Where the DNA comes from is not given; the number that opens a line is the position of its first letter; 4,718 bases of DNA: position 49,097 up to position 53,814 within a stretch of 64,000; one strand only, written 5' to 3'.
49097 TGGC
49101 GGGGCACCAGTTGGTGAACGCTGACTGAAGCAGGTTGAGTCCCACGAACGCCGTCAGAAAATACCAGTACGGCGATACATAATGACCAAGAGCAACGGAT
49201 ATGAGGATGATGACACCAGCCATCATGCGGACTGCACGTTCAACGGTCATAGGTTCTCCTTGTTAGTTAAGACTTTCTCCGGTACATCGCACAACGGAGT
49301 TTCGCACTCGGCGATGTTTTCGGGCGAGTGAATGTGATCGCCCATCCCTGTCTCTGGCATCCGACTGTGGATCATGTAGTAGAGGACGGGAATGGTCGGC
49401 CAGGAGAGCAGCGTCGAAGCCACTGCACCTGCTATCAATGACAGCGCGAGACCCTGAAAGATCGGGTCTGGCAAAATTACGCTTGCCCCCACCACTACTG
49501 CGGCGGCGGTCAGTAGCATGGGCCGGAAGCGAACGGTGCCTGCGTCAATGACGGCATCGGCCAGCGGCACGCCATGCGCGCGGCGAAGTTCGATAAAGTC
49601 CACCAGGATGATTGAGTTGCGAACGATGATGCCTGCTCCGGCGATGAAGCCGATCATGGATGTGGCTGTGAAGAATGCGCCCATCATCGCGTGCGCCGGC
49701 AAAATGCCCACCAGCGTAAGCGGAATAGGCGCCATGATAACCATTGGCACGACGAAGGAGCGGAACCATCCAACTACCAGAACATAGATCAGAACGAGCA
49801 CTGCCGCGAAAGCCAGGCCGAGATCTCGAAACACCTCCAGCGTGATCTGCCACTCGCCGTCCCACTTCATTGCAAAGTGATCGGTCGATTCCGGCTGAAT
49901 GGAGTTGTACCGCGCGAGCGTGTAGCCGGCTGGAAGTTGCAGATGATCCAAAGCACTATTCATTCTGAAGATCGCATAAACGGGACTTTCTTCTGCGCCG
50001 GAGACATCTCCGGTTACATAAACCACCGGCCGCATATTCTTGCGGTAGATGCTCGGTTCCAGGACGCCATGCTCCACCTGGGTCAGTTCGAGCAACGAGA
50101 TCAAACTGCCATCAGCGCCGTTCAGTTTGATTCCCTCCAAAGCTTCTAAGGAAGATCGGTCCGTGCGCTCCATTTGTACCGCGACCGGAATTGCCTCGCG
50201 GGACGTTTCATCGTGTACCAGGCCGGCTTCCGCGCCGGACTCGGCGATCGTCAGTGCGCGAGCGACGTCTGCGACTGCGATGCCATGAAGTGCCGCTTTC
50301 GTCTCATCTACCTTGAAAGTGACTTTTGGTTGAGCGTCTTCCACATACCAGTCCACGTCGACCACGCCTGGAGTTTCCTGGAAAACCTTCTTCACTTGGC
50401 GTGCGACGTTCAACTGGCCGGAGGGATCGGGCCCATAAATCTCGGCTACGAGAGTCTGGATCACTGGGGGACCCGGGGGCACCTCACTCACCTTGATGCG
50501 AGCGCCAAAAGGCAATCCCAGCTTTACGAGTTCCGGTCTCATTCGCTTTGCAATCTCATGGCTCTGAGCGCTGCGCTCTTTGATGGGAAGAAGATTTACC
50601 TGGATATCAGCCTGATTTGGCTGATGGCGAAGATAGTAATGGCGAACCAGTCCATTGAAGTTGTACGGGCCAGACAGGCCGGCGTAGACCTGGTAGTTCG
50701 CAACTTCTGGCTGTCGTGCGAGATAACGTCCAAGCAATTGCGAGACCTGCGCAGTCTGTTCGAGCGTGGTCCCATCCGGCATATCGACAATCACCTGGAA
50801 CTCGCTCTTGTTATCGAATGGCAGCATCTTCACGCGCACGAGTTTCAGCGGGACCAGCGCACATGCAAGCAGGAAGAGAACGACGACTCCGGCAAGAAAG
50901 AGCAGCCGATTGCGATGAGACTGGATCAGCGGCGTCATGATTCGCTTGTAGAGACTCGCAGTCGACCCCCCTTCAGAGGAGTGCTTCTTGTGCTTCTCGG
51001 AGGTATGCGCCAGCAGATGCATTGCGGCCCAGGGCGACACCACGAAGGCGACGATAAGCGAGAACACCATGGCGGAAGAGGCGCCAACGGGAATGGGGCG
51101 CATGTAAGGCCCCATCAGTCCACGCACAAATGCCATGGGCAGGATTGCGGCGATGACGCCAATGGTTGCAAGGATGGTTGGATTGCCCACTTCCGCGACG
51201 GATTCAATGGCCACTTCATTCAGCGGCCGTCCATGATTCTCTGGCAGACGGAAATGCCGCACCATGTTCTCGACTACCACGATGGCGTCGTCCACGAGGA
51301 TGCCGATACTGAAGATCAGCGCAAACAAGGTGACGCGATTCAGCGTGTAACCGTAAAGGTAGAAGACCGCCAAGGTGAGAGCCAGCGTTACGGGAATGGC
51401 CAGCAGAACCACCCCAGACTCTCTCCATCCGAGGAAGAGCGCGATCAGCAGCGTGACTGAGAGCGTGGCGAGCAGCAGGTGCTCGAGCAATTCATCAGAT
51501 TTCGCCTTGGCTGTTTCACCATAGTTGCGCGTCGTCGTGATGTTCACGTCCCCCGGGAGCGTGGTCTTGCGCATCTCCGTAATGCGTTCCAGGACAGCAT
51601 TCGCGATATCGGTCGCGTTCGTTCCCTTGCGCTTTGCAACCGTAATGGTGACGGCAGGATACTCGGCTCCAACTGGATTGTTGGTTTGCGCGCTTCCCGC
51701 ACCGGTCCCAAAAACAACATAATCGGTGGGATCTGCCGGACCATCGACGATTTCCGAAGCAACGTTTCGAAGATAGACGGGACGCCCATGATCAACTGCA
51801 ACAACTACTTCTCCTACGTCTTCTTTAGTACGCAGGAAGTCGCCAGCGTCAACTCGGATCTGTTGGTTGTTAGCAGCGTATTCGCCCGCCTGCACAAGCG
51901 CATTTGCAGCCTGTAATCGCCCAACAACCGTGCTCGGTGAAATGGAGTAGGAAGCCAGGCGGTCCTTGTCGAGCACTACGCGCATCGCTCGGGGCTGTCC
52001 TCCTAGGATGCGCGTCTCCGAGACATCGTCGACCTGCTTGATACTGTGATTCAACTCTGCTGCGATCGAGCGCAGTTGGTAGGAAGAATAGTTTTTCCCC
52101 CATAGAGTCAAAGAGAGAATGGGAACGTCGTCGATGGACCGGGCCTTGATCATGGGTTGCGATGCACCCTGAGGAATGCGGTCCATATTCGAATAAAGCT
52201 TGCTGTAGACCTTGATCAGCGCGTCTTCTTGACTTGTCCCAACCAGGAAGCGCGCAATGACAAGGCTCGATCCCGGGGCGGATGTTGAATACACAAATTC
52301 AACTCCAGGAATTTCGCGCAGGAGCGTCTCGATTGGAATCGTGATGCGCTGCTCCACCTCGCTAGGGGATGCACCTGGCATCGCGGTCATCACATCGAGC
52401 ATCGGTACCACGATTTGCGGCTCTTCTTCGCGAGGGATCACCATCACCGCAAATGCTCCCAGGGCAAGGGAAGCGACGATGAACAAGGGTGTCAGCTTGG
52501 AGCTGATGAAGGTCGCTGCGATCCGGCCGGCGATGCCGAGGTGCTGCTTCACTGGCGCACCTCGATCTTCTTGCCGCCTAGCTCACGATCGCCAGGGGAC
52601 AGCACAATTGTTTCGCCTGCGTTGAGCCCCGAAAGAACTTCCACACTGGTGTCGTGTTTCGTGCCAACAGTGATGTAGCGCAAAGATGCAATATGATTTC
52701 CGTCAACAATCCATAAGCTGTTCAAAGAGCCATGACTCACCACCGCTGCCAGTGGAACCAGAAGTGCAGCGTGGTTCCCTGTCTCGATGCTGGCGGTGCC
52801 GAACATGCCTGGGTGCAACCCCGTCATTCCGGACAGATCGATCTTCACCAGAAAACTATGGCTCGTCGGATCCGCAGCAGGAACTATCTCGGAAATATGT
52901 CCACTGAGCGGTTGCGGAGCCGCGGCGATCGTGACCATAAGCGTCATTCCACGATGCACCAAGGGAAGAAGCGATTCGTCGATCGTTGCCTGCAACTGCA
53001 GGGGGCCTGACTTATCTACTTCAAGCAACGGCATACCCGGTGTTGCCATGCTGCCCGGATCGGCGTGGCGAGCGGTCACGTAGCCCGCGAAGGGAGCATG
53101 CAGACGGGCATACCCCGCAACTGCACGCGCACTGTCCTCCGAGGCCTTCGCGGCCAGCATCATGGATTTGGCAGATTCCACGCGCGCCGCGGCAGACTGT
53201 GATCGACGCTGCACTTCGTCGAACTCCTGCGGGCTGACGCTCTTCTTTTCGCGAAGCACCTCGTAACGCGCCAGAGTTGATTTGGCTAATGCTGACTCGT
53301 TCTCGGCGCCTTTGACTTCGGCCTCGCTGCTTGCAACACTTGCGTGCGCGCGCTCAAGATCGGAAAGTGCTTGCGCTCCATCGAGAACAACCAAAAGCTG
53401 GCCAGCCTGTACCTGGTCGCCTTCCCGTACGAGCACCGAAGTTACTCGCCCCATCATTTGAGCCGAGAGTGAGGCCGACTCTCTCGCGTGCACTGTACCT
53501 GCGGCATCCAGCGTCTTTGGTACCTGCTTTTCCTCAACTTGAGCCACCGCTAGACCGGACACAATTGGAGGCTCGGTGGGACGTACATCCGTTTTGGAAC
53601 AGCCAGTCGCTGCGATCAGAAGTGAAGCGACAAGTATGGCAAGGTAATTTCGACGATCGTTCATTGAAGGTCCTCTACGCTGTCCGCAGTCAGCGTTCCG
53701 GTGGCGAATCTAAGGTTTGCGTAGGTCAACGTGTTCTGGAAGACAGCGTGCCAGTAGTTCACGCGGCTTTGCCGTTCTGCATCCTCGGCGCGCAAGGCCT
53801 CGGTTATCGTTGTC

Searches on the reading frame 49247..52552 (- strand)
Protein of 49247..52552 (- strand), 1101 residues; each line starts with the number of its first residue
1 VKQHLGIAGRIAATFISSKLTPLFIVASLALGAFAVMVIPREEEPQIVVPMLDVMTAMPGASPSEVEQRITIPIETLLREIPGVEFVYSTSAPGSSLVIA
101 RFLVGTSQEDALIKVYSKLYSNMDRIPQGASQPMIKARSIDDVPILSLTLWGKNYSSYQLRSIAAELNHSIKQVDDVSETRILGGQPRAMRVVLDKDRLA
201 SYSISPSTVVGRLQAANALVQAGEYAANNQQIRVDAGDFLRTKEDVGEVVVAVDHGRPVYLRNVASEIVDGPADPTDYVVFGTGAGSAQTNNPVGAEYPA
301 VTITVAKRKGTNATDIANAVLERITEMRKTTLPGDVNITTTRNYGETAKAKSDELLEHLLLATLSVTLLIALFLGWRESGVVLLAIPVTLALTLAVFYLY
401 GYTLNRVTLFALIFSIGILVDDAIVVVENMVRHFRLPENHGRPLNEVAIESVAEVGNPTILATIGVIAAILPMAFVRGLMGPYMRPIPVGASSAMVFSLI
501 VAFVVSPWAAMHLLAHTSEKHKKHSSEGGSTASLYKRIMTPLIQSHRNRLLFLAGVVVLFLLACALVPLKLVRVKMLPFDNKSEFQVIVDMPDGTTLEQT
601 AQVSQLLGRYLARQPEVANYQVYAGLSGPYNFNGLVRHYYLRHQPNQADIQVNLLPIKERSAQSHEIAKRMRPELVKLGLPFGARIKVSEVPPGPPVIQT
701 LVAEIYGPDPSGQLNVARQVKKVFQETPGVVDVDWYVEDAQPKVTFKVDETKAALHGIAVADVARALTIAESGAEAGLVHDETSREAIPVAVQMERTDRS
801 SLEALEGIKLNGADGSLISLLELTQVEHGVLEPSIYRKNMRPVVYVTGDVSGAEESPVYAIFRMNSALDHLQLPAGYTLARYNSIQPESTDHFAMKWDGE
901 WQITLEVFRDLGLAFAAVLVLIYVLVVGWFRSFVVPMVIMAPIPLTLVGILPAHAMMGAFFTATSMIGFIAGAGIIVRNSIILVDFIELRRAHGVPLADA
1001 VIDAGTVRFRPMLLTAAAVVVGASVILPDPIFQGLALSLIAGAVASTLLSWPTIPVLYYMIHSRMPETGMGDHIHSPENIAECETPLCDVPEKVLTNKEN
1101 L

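Call 16: search_protein_families(library=pfam, proteins=[window:49247-52552:-], max_evalue=0.001)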
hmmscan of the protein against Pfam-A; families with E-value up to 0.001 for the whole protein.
window:49247-52552:- (1101 aa): 2 families
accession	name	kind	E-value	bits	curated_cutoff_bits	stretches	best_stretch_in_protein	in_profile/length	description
PF00873.25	ACR_tran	-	3.6e-155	518.7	28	1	14-1062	4-1021/1021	AcrB/AcrD/AcrF family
PF02355.23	SecD_SecF_C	-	4.3e-05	23.4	20.5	1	358-514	36-183/189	Protein export membrane protein SecD/SecF, C-terminal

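Call 23: search_protein_families(library=ncbifam, proteins=[window:49247-52552:-], max_evalue=0.00001)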
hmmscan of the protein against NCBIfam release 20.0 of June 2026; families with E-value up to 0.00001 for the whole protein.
window:49247-52552:- (1101 aa): 14 families
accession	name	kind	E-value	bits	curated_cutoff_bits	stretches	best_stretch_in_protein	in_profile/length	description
NF033617.1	RND_permease_2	subfamily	7.9e-131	437.9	1250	1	21-1062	11-1008/1009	multidrug efflux RND transporter permease subunit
NF000282.2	RND_permease_1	subfamily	3e-106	356.5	1250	1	29-1062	19-1028/1029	multidrug efflux RND transporter permease subunit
TIGR00915.1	2A0602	subfamily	2e-89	300.8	940.35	1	28-1068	19-1035/1050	efflux RND transporter permease subunit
TIGR00914.1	2A0601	subfamily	1.5e-84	284.5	701.45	1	22-1065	16-1039/1051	CusA/CzcA family heavy metal efflux RND transporter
NF007798.0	PRK10503.1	equivalog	8.9e-81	271.9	1584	1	20-1061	22-1022/1040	MdtB/MuxB family multidrug efflux RND transporter permease subunit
NF007905.0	PRK10614.1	equivalog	3.1e-73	247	1774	2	14-527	6-503/1025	multidrug efflux RND transporter permease subunit MdtC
NF007133.0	PRK09579.1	equivalog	8.3e-69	232.2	1763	1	28-1024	23-960/1017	multidrug efflux RND transporter permease subunit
NF007842.1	PRK10555.1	equivalog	1.9e-65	221.3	1854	1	25-1067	17-1032/1036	multidrug efflux RND transporter permease AcrD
NF000037.1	RND_perm_OqxB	exception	2.3e-60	204.5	2200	1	30-1024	23-992/1050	multidrug efflux RND transporter permease subunit OqxB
NF007131.0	PRK09577.1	equivalog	9e-59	199.1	1768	1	30-1055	21-1016/1045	multidrug efflux RND transporter permease subunit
NF011706.2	PRK15127.1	equivalog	5.3e-54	183.5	2150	2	27-614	19-601/1049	multidrug efflux RND transporter permease subunit AcrB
NF009583.0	PRK13024.1-3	subfamily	9.6e-09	33.8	721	1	350-525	571-741/755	protein translocase subunit SecDF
TIGR00916.1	2A0604s01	subfamily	9.9e-07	28.6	148.6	1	327-475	61-207/231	SecD/SecF family protein translocase subunit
TIGR00966.2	transloc_SecF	equivalog_domain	1.6e-06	27.8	160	1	294-495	75-251/279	protein translocase subunit SecF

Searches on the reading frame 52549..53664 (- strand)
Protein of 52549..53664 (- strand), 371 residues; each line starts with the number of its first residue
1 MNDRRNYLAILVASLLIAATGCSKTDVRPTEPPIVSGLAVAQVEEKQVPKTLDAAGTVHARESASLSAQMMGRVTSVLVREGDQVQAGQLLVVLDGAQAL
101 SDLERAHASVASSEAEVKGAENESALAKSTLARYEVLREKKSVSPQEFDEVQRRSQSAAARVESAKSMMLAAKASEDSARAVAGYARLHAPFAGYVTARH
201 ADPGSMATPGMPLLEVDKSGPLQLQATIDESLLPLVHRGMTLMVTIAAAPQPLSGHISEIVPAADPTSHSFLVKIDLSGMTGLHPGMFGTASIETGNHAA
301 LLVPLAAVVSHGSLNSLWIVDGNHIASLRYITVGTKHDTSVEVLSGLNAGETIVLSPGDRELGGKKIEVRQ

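Call 16: search_protein_families(library=pfam, proteins=[window:52549-53664:-], max_evalue=0.001)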
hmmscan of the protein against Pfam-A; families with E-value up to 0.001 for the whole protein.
window:52549-53664:- (371 aa): 4 families
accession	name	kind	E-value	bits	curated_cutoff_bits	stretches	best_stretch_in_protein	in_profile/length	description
PF16576.10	HlyD_D23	-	1.4e-19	70.7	30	1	49-288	3-213/214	Barrel-sandwich domain of CusB or HlyD membrane-fusion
PF13437.12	HlyD_3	-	5.4e-15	56.5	22.2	1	188-286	2-106/106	HlyD family secretion protein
PF13533.13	Biotin_lipoyl_2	-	6e-08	32.8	29.8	1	67-95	4-32/32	Biotin-lipoyl like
PF00364.28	Biotin_lipoyl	-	4.4e-05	23.7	22.1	0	65-94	44-73/73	Biotin-requiring enzyme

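Call 23: search_protein_families(library=ncbifam, proteins=[window:52549-53664:-], max_evalue=0.00001)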
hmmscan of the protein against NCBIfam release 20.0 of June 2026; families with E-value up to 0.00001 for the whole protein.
window:52549-53664:- (371 aa): 20 families
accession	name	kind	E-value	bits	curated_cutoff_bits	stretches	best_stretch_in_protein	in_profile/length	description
TIGR01730.1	RND_mfp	subfamily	1.3e-61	208.3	94.9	1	40-357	3-309/322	efflux RND transporter periplasmic adaptor subunit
TIGR00999.1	8a0102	subfamily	7.5e-40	136.7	319.3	1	82-354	1-263/271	CzcB/NccB family metal efflux transporter periplasmic adaptor subunit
NF008606.0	PRK11578.1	equivalog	3.9e-29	101.9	342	1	6-357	10-364/371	macrolide transporter subunit MacA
NF008589.1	PRK11556.1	equivalog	8.3e-26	90.8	391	1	37-369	58-387/392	MdtA/MuxA family multidrug efflux RND transporter periplasmic adaptor subunit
NF002939.0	PRK03598.1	equivalog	3.1e-18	66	393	2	163-268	182-288/332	secretion protein HlyD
NF033138.2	RND-peri-MexC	equivalog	1.3e-17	64.1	625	1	12-200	12-186/375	MexC family multidrug efflux RND transporter periplasmic adaptor subunit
NF007132.1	PRK09578.1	equivalog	6.2e-16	58.1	512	1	6-201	9-187/396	MexX/AxyX family multidrug efflux RND transporter periplasmic adaptor subunit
TIGR00998.1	8a0101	subfamily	6.1e-14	51.7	390.8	1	58-121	38-100/334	EmrA/EmrK family multidrug efflux transporter periplasmic adaptor subunit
TIGR01843.1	type_I_hlyD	subfamily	1.2e-13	50.8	208.65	1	70-139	50-119/422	HlyD family type I secretion periplasmic adaptor subunit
NF045904.1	RND-peri-MexE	equivalog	1.6e-13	50.4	714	1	10-210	13-196/390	multidrug efflux RND transporter periplasmic adaptor subunit MexE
NF000272.2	OqxA_adapt_sub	exception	1.4e-12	47.3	835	1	10-204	18-194/391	multidrug efflux RND transporter periplasmic adaptor subunit OqxA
NF045680.1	DiMtlExpIhpB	equivalog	7.5e-12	44.9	450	1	177-353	130-306/326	divalent metal ion exporter adaptor subunit IhpB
TIGR02971.1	heterocyst_DevB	subfamily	1.4e-11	44.4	129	0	68-108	18-62/327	ABC exporter membrane fusion protein, DevB family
NF011604.1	PRK15030.1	equivalog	3.7e-11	42.6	765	1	10-205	13-193/397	multidrug efflux RND transporter periplasmic adaptor subunit AcrA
NF007785.0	PRK10476.1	equivalog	1.4e-10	40.5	376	1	107-260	113-284/347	multidrug transporter subunit MdtN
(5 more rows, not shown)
